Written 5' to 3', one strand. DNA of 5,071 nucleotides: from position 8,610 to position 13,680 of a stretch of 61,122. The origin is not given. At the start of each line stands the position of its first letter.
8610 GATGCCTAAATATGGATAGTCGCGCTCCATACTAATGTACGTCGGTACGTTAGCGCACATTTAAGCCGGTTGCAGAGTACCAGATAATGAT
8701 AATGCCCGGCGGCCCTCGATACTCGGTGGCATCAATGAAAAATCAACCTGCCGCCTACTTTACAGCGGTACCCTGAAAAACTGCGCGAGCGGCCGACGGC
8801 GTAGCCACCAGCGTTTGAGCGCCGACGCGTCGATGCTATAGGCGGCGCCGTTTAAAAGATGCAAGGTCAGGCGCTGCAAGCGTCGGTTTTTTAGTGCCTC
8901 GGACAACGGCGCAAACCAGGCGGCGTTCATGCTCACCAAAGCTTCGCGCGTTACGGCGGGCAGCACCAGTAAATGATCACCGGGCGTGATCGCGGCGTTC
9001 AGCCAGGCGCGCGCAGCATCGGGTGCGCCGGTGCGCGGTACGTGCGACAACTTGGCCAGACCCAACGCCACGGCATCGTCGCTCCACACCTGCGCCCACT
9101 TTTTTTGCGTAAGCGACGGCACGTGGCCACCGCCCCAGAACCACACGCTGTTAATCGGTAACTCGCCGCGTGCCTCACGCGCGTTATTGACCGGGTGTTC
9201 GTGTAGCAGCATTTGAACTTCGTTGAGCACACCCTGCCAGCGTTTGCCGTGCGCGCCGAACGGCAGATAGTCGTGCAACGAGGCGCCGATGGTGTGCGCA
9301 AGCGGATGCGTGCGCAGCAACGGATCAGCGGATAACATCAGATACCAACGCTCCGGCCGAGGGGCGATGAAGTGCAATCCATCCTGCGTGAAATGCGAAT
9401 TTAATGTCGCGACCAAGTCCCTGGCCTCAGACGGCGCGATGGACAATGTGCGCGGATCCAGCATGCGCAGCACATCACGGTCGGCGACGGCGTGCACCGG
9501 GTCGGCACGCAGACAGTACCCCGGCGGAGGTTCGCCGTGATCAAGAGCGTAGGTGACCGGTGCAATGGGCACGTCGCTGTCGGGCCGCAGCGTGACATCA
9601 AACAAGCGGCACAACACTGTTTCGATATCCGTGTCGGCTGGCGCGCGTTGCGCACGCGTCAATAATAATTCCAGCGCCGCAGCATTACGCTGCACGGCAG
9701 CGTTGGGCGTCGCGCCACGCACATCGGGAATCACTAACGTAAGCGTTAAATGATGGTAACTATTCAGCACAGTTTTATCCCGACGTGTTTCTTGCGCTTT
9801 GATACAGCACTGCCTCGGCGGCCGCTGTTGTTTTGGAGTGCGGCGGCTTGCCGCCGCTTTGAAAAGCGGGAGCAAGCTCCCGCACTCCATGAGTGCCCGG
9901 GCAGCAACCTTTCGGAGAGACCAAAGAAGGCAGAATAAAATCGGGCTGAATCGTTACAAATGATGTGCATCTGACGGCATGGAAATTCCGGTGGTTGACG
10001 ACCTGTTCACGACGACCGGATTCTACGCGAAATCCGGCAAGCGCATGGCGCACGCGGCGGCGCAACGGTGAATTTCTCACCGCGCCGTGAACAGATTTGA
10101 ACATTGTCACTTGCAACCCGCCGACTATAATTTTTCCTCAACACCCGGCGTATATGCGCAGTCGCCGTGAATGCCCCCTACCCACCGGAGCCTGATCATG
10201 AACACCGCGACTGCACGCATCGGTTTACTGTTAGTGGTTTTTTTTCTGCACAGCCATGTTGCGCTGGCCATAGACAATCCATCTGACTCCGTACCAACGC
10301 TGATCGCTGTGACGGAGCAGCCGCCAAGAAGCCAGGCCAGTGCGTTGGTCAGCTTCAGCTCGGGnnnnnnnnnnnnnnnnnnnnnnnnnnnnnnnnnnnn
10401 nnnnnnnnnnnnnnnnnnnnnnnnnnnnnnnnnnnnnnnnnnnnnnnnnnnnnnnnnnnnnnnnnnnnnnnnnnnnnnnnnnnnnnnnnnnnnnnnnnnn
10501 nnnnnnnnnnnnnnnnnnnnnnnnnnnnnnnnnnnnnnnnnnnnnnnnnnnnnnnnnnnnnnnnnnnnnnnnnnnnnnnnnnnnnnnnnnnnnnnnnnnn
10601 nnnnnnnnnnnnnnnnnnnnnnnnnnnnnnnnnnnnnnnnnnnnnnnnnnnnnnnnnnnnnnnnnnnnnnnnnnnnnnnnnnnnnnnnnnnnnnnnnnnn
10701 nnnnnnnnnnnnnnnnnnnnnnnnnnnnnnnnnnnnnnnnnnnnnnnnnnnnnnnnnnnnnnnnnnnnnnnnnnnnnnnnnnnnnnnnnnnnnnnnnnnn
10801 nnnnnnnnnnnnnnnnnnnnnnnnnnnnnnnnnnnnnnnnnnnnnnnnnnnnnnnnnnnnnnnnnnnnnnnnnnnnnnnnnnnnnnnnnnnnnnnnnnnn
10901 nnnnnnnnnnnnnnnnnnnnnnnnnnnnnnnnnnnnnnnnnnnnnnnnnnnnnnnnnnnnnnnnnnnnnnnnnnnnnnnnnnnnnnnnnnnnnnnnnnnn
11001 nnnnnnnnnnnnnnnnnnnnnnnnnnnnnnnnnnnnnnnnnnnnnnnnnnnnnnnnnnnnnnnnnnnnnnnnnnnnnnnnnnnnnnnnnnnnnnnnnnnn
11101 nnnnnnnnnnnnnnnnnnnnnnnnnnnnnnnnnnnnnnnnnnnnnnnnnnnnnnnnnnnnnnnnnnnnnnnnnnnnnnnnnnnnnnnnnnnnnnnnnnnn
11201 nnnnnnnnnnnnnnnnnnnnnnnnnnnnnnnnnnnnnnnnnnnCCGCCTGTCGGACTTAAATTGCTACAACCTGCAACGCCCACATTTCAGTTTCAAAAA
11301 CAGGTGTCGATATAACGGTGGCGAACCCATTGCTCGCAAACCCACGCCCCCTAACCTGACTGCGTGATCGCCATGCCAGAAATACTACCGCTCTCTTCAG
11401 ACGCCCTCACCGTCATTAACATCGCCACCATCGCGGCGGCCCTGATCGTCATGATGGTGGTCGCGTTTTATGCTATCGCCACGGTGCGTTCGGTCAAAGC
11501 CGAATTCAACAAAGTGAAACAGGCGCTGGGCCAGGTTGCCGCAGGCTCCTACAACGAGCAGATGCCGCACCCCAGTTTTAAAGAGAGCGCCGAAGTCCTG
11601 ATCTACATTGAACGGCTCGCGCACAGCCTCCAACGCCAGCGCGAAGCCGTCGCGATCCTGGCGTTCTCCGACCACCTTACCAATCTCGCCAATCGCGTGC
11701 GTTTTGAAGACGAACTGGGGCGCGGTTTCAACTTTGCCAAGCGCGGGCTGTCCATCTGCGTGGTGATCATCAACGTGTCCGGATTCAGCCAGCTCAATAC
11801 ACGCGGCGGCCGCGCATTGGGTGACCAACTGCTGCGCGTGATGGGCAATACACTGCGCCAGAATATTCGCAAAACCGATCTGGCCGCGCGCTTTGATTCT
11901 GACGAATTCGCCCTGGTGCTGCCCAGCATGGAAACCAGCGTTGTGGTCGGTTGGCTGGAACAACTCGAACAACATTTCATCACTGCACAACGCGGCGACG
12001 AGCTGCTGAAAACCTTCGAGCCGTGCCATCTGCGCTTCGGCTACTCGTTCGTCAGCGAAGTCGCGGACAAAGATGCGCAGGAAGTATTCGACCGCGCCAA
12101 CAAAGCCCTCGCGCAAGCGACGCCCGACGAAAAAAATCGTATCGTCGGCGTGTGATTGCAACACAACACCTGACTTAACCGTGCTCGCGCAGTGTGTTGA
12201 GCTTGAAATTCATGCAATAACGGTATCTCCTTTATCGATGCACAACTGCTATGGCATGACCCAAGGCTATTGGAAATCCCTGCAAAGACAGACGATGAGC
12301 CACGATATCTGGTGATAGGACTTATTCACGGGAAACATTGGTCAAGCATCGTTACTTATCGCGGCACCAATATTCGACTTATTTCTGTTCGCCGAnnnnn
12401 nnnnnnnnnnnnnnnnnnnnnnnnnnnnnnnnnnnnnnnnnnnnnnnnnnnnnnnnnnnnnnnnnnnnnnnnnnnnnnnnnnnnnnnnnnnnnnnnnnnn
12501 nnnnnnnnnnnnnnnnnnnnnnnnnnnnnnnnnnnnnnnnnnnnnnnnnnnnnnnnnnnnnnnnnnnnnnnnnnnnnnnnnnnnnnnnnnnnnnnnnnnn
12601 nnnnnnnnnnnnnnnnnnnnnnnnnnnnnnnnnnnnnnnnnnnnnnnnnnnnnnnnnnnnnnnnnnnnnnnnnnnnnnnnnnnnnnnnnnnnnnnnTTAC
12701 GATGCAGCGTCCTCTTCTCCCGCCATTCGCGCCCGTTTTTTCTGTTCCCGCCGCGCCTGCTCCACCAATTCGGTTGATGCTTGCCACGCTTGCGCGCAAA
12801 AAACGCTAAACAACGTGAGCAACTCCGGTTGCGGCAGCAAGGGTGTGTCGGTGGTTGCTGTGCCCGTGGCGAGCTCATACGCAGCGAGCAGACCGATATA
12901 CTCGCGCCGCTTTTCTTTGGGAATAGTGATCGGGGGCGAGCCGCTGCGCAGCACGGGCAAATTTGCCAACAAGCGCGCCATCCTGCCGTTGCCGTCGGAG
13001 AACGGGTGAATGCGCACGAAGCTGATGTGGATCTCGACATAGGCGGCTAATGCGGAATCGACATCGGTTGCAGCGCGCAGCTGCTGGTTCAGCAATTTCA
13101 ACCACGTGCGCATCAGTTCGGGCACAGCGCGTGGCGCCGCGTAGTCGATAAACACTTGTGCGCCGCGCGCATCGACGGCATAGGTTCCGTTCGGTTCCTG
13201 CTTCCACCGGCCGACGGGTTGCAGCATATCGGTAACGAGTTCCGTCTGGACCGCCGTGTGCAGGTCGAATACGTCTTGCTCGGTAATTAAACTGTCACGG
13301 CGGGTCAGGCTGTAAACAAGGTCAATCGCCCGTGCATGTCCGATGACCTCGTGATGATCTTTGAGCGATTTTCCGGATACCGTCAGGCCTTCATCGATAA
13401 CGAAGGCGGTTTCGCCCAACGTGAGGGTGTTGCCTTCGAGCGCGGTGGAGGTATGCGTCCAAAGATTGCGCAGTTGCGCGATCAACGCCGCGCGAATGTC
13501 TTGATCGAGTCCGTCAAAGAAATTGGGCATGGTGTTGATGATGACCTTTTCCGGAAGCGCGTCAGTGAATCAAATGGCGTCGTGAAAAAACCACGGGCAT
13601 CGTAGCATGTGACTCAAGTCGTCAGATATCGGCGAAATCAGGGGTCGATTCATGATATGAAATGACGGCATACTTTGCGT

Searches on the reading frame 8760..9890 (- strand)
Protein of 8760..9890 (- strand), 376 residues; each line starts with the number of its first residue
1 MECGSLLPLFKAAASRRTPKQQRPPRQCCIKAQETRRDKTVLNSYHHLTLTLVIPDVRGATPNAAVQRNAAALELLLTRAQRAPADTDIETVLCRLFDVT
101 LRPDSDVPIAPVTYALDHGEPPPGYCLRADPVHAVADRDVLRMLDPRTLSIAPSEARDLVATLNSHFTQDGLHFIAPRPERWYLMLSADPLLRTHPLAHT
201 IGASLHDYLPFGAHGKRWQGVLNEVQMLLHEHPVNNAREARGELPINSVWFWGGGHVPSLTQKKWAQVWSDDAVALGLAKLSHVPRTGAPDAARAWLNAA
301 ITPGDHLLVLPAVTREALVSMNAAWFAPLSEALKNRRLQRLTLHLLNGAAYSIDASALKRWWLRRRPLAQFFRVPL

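Call 54: search_protein_families(library=pfam, proteins=[window:8760-9890:-], max_evalue=0.001)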
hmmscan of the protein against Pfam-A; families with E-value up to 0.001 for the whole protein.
window:8760-9890:- (376 aa): 1 family
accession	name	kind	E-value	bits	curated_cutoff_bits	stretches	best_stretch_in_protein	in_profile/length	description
PF10143.14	PhosphMutase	-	5.6e-05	23.5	21.5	1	140-235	69-170/170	2,3-bisphosphoglycerate-independent phosphoglycerate mutase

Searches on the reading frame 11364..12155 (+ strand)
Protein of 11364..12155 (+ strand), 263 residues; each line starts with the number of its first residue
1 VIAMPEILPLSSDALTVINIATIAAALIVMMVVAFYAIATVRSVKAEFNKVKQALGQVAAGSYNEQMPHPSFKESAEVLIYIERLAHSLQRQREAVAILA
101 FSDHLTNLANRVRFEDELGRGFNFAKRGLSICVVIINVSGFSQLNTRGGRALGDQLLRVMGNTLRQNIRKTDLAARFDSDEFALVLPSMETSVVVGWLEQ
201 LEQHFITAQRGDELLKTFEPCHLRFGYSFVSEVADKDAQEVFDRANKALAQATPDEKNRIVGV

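Call 54: search_protein_families(library=pfam, proteins=[window:11364-12155:+], max_evalue=0.001)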
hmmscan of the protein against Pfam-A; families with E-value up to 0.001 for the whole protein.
window:11364-12155:+ (263 aa): 1 family
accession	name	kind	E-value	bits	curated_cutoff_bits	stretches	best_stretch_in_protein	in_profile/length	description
PF00990.26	GGDEF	-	8e-26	91.2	23.8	1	100-259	1-161/161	Diguanylate cyclase, GGDEF domain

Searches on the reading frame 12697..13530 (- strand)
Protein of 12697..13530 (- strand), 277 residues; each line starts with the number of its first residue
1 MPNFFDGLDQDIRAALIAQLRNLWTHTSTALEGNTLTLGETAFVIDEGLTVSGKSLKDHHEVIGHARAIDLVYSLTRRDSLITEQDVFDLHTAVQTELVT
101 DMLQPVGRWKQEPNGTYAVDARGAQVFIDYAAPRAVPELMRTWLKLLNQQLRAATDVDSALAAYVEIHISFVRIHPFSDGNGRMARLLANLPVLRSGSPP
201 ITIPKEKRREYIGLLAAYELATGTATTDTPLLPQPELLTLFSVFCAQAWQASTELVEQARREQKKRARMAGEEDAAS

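Call 54: search_protein_families(library=pfam, proteins=[window:12697-13530:-], max_evalue=0.001)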
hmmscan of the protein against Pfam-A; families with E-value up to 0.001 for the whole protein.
window:12697-13530:- (277 aa): 1 family
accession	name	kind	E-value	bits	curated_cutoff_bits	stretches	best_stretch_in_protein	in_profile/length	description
PF02661.23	Fic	-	8.8e-16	59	24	1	82-191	2-91/93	Fic/DOC family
